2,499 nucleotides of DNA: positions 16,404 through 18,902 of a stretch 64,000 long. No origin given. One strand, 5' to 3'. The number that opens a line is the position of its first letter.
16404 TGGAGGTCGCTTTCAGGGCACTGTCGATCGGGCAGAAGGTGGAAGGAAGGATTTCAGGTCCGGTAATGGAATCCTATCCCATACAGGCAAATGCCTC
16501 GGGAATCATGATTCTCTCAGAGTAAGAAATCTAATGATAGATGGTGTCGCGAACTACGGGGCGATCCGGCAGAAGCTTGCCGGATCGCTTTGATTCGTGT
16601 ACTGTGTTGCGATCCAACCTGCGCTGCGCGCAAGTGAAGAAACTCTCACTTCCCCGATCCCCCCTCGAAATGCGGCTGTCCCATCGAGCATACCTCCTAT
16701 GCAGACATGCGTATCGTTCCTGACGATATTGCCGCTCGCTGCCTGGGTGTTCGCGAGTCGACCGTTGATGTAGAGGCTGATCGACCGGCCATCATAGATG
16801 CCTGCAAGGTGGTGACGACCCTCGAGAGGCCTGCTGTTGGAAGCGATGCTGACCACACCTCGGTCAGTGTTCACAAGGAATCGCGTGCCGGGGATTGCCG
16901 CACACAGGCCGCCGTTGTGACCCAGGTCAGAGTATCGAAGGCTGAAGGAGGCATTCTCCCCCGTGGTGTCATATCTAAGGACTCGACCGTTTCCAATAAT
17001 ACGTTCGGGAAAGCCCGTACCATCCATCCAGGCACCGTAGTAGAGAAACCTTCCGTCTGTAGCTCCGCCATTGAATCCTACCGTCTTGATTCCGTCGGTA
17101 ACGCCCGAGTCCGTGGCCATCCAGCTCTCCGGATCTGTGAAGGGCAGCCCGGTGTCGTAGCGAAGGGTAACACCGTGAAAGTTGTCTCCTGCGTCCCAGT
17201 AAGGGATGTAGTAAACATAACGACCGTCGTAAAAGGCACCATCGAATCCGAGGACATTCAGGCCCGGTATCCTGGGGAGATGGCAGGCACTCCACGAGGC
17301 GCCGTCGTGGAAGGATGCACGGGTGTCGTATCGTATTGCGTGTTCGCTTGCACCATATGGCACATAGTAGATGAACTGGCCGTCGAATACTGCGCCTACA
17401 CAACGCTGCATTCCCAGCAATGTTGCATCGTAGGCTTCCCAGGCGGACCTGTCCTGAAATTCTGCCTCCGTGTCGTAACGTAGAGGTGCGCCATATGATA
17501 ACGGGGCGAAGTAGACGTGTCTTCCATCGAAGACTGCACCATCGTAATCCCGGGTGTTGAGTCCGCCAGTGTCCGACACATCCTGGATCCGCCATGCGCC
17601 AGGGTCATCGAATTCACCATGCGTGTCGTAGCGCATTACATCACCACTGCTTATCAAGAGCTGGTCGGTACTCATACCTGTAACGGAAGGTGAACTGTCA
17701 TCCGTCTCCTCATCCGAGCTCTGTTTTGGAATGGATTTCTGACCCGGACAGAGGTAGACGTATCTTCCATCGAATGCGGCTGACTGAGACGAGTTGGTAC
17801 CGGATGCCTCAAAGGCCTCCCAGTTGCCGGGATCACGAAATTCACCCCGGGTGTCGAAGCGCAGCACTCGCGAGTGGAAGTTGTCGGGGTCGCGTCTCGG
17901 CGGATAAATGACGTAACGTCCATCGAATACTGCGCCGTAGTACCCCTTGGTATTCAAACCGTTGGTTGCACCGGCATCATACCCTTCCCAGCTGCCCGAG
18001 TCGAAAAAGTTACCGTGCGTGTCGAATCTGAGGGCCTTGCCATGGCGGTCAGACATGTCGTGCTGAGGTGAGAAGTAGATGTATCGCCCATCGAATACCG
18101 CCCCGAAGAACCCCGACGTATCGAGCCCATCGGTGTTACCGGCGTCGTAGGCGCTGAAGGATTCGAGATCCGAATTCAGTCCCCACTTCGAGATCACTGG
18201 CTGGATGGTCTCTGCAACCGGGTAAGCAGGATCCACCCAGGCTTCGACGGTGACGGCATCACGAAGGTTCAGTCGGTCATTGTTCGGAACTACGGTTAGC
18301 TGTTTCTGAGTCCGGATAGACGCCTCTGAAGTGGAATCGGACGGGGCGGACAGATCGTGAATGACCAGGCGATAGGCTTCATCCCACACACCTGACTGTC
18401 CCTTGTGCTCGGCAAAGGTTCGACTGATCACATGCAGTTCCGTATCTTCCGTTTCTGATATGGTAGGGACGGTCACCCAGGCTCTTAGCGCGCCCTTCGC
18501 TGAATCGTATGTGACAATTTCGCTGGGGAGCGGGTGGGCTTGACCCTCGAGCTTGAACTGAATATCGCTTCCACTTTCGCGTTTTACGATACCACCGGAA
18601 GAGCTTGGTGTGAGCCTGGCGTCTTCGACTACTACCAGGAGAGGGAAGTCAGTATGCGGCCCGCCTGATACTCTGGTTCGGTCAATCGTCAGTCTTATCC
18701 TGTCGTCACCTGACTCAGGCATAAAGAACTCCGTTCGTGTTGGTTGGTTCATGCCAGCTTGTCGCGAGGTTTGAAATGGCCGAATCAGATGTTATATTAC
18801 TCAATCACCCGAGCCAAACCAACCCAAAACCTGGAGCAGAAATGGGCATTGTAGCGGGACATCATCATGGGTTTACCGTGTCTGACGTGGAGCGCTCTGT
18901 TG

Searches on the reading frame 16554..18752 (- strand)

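Call 33: search_protein_families(library=pfam, proteins=[window:16554-18752:-], max_evalue=0.00001)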
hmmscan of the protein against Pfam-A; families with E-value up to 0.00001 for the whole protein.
window:16554-18752:- (732 aa): 1 family
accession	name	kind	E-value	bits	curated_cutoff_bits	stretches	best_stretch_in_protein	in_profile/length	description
PF13385.13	Laminin_G_3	-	2.5e-14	54.1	27.6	1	615-715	54-151/151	Concanavalin A-like lectin/glucanases superfamily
